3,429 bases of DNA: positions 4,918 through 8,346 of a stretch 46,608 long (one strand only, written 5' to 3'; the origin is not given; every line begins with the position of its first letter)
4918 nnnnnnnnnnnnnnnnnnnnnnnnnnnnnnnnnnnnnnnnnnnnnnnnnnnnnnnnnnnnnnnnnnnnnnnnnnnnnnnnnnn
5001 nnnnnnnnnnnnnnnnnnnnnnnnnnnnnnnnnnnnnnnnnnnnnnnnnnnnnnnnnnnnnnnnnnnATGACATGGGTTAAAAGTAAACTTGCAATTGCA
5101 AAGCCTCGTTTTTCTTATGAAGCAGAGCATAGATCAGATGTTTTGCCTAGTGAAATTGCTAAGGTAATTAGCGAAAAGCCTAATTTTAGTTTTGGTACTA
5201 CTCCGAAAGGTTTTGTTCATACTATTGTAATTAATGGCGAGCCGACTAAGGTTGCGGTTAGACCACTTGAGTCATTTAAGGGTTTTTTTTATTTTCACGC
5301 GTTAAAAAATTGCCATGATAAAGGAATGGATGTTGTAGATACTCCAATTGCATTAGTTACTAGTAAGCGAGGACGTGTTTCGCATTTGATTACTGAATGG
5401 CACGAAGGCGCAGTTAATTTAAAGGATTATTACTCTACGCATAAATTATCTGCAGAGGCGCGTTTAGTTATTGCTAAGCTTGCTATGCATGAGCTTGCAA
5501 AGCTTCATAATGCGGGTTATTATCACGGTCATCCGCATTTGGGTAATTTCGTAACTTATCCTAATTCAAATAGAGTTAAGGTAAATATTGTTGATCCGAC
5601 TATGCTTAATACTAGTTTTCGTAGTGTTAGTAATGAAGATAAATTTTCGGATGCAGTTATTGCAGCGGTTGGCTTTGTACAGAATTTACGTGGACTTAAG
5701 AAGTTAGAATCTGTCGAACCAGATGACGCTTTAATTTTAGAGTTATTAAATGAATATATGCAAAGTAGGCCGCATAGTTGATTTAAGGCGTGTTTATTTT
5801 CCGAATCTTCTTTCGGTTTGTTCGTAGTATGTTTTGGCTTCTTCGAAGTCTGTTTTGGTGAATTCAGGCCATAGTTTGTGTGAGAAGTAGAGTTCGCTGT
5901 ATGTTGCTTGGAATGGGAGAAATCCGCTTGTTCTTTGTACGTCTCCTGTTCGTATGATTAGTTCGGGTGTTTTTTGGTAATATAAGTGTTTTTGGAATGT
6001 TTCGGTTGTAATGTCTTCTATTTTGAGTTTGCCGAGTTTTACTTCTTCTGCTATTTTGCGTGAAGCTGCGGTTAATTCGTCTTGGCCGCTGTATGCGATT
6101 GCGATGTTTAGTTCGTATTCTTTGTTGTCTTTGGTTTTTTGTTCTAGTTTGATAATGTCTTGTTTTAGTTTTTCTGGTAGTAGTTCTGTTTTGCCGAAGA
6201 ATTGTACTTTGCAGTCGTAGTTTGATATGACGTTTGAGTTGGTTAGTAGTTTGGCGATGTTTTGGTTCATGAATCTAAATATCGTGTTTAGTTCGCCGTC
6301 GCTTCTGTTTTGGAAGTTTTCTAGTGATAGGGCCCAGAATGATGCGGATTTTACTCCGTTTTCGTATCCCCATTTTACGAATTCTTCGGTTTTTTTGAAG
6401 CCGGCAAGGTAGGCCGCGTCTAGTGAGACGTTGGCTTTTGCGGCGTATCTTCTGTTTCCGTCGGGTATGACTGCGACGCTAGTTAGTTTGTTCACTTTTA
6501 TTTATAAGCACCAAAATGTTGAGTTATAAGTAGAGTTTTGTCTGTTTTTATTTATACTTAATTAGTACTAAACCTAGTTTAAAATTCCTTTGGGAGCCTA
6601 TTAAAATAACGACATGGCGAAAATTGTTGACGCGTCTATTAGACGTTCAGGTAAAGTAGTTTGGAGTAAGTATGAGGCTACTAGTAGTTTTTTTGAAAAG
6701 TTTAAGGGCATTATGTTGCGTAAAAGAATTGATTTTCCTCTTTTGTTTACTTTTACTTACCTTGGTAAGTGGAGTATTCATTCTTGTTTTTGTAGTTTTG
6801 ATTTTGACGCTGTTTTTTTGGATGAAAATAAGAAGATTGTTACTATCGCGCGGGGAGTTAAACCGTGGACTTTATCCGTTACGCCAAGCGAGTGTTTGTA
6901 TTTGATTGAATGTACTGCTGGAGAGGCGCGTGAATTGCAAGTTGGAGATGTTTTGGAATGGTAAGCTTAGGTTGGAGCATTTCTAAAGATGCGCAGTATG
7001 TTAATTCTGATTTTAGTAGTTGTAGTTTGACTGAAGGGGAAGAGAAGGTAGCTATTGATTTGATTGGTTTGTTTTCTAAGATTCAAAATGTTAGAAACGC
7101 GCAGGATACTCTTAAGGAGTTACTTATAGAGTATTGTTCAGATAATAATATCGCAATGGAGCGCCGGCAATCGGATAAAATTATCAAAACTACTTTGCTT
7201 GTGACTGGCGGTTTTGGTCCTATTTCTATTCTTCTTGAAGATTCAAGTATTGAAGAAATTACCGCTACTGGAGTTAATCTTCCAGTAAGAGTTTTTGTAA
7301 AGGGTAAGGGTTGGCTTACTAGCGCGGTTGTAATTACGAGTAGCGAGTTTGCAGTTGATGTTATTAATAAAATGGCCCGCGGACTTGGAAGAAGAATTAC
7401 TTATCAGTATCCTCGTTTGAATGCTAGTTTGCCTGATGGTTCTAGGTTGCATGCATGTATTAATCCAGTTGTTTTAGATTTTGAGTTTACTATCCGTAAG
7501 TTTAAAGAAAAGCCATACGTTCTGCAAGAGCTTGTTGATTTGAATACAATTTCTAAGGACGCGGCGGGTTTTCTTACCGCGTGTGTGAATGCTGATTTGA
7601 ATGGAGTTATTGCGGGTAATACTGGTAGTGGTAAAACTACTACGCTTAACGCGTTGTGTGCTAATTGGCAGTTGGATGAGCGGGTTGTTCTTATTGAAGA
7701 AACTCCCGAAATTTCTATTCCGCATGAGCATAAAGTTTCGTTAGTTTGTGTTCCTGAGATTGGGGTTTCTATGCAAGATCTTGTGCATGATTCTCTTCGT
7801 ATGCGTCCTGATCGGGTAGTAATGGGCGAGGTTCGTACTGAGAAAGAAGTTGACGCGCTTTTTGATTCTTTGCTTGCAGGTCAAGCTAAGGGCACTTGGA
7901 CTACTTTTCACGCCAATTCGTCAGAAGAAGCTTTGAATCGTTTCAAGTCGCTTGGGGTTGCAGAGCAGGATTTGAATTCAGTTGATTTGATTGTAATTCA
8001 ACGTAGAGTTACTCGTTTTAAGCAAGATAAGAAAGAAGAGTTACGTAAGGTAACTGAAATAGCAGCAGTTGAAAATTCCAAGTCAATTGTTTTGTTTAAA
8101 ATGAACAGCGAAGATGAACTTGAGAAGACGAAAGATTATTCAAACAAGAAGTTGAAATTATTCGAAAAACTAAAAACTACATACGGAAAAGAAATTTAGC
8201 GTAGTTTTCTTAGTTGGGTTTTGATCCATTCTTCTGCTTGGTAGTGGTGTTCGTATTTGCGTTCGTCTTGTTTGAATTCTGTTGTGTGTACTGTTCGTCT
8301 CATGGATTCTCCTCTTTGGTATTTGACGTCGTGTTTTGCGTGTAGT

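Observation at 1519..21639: Three paralogous minimal RIO/Bud32-like kinase-fold proteins sharing the same non-canonical catalytic residues (Lys->Arg, Asp->His)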

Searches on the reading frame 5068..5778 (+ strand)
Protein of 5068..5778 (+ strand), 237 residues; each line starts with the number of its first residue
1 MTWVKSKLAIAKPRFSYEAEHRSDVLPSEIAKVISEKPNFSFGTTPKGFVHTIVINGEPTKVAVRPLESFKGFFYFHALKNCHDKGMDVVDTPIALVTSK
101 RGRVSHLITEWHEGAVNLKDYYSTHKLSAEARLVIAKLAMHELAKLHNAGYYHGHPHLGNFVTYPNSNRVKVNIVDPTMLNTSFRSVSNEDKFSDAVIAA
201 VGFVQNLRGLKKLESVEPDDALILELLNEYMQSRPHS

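Call 6: search_protein_families(library=pfam, proteins=[window:5068-5778:+], max_evalue=10)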
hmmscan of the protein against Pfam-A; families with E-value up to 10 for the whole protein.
window:5068-5778:+ (237 aa): 2 families
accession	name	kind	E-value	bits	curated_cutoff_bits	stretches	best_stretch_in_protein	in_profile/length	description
PF06293.20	Kdo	-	0.00022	21.2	21.3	1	68-172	54-161/207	Lipopolysaccharide kinase (Kdo/WaaP) family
PF03109.22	ABC1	-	0.0023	17.6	22.9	1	97-175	135-209/244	ABC1 atypical kinase-like domain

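Call 8: search_protein_families(library=ncbifam, proteins=[window:5068-5778:+], max_evalue=0.01)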
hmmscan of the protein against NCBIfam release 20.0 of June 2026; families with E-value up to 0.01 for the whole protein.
window:5068-5778:+ (237 aa): 0 families

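Call 73: search_protein_families(library=padloc, proteins=[window:5068-5778:+], max_evalue=0.01)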
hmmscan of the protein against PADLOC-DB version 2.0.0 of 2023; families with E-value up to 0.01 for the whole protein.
window:5068-5778:+ (237 aa): 1 family
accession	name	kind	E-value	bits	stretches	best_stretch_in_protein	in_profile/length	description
PDLC04138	mad6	-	0.0034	14.3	1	103-172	425-492/659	mads_6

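Call 79: predict_structure(alignment_id=A6)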
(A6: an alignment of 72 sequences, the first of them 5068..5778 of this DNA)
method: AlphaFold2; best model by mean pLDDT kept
length: 237 residues; sequences in the alignment: 72
mean_pLDDT: 92.8   pTM: 0.88
mean pLDDT of the five models: 92.8, 92.4, 92.0, 91.4, 90.2
residues with pLDDT >= 90: 191; 70-90: 42; 50-70: 3; < 50: 1
segments of 3 or more residues with pLDDT < 50: none
pLDDT, mean of each block of 10 residues (from residue 1): 95 88 98 96 93 98 95 93 87 95 92 95 94 97 93 93 95 91 77 95 94 89 98 84
secondary structure, 60 per line:
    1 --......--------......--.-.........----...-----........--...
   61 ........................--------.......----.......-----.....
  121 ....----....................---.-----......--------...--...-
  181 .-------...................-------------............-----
elements in order: E3-8 E17-22 H27-35 E40-42 E48-55 E58-68 H69-84 E93-99 E104-110 H118-124 H129-148 E161-163 E172-174 H189-207 H221-232

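Call 81: fold_search(model_id=the predicted structure, library=pdb)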
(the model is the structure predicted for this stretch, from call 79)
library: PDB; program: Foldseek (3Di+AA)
matches with E <= 10: 2000; with E <= 0.001: 1278
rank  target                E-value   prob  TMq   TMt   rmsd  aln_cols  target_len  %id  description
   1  6wqx_D                3.0e-07  1.00  0.56  0.58   4.2       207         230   17  Human PRPK-TPRKB complex (released 2021-02-17)
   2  7szc_C                3.7e-07  1.00  0.55  0.57   4.4       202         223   18  Crystal Structure Analysis of human PRPK complex with a compound (released 2022-12-14)
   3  7szc_A                4.4e-07  1.00  0.56  0.58   4.2       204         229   17  Crystal Structure Analysis of human PRPK complex with a compound (released 2022-12-14)
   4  8k20_B                7.8e-07  1.00  0.55  0.61   4.2       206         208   17  Cryo-EM structure of KEOPS complex from Arabidopsis thaliana (released 2024-04-03)
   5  5m08_B                8.3e-07  1.00  0.54  0.51   6.1       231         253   12  Crystal structure of Mycobacterium tuberculosis PknI kinase domain, C20A_R136A double mutant (released 2017-01-11)
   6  7szb_C                1.2e-06  1.00  0.58  0.60   4.4       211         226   18  Crystal Structure Analysis of human PRPK complex with a compound (released 2023-01-25)
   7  6xdf_B                1.2e-06  1.00  0.53  0.34   8.9       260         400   12  Crystal structure of IRE1a in complex with G-4100 (released 2021-04-21)
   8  6w3c_A                1.5e-06  1.00  0.51  0.33   9.2       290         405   14  Structure of phosphorylated apo IRE1 (released 2020-12-09)
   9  3kn6_B                1.6e-06  1.00  0.56  0.48   4.4       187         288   16  Crystal structure of the C-terminal kinase domain of MSK1 (released 2010-04-21)
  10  7sza_C                1.6e-06  1.00  0.58  0.60   4.4       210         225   17  Crystal Structure Analysis of human PRPK complex with a compound (released 2023-01-25)
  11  7up6                  1.6e-06  1.00  0.55  0.51   6.5       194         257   15  Crystal structure of C-terminal domain of MSK1 in complex with in covalently bound literature RSK2 inhibitor pyrrolopyri (released 2022-08-31)
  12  6u69                  1.8e-06  1.00  0.56  0.44   8.2       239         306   13  Crystal structure of Yck2 from Candida albicans, apoenzyme (released 2019-10-09)
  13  6qau_C                1.8e-06  1.00  0.51  0.49   8.8       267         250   15  Crystal structure of ULK2 in complexed with MRT67307 (released 2019-02-27)
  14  5m08_A                2.1e-06  1.00  0.55  0.53   5.8       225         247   12  Crystal structure of Mycobacterium tuberculosis PknI kinase domain, C20A_R136A double mutant (released 2017-01-11)
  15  4d2t_D                2.1e-06  1.00  0.55  0.42   6.6       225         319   15  Structure of MELK in complex with inhibitors (released 2014-10-15)
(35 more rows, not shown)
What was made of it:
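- On Bud32/PRPK (TIGR03724, KEOPS): For the w2 model, 6wqx_D, 7szc and 8k20_B are the top hits, with TM 0.55-0.61 both ways (call 81).
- Closest known: Bud32 / PRPK. Same: It gives the best full-length structural match for w2: TMq 0.55-0.60 and TMt 0.58-0.61 over 202-223 columns (call 81).
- The fold match is better to Bud32/PRPK (call 81). PRPK and KEOPS Bud32 are the top structural matches for w2 (call 81).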

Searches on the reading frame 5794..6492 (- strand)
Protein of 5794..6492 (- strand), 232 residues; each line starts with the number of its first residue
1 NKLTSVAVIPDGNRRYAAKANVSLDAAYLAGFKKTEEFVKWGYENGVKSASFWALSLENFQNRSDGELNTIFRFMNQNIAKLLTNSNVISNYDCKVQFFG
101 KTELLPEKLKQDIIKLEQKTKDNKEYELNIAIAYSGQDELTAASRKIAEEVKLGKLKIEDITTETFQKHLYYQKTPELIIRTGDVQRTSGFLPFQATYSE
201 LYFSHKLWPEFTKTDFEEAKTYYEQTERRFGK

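Call 23: search_protein_families(library=pfam, proteins=[window:5794-6492:-], max_evalue=0.001)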
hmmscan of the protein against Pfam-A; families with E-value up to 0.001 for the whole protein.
window:5794-6492:- (232 aa): 1 family
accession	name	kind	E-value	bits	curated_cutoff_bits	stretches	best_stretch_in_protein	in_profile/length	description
PF01255.24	Prenyltransf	-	2.2e-59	201.1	27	1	9-231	1-219/219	Putative undecaprenyl diphosphate synthase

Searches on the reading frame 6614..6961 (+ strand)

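Call 23: search_protein_families(library=pfam, proteins=[window:6614-6961:+], max_evalue=0.001)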
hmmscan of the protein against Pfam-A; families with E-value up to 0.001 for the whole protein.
window:6614-6961:+ (116 aa): 1 family
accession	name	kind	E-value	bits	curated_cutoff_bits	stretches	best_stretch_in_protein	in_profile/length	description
PF02643.20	DUF192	-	5.2e-11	43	27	1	21-116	4-96/96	Uncharacterized ACR, COG1430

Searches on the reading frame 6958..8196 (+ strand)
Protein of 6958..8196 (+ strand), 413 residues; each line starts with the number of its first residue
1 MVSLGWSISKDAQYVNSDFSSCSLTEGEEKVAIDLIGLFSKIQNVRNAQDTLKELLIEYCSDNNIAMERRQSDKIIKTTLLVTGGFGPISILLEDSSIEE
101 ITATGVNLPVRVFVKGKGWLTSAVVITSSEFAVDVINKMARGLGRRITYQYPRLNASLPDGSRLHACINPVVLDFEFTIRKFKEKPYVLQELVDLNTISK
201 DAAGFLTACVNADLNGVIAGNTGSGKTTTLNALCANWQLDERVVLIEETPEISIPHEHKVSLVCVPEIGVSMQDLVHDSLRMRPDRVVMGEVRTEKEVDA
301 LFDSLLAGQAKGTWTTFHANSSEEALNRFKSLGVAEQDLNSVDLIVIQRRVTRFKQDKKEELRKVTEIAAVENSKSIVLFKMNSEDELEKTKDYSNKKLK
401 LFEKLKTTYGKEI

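Call 8: search_protein_families(library=ncbifam, proteins=[window:6958-8196:+], max_evalue=0.01)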
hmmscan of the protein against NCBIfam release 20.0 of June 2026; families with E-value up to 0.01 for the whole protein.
window:6958-8196:+ (413 aa): 20 families
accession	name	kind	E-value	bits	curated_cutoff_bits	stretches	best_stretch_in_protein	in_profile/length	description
TIGR03819.1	heli_sec_ATPase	hypoth_equivalog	4.2e-49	167.5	373.15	1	83-335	49-303/340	TadA family conjugal transfer-associated ATPase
NF058587.1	archaellum_moto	equivalog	9.1e-48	163.3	550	1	28-373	89-435/527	archaellum flagellar ATPase motor FlaI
TIGR02782.1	TrbB_P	equivalog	4.9e-46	157.4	304.55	1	89-374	14-296/303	P-type conjugative transfer ATPase TrbB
TIGR02788.1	VirB11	equivalog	1.4e-39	135.9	249.95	2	199-352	130-285/308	P-type DNA transfer ATPase VirB11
NF010469.0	PRK13894.1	subfamily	1.5e-33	116.5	508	1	129-371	64-307/320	conjugal transfer ATPase TrbB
NF053672.1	bindosome_BasE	exception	4.6e-32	111.4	1000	1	93-376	145-435/512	bindosome assembly system ATPase subunit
NF010407.0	PRK13833.1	subfamily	2.1e-29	103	499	1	89-373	22-302/323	conjugal transfer protein TrbB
NF010425.0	PRK13851.1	equivalog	5e-25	88.1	461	2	200-332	149-283/344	type IV secretion system protein VirB11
NF010475.0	PRK13900.1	equivalog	1.3e-21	77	389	1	198-332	145-282/333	type IV secretion system ATPase VirB11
NF041000.1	ATPase_ComGA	equivalog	1.4e-19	70.1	300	1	217-350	132-264/267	competence type IV pilus ATPase ComGA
NF007755.0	PRK10436.1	equivalog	1.8e-12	46.7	617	1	217-377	223-381/465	type II secretion system protein GspE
TIGR02533.1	type_II_gspE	equivalog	6.7e-12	44.8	630.25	1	217-377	247-406/486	type II secretion system ATPase GspE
TIGR01420.1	pilT_fam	subfamily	2.1e-11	43.6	319.1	1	217-332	126-242/343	PilT/PilU family type 4a pilus ATPase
TIGR02538.1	type_IV_pilB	equivalog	2.1e-11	43.2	675.65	1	217-365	320-465/564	type IV-A pilus assembly ATPase PilB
NF053534.1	T4PilAsmATPsTfpB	equivalog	2e-09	36.4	850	1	215-354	336-474/584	type IV pilus assembly ATPase TfpB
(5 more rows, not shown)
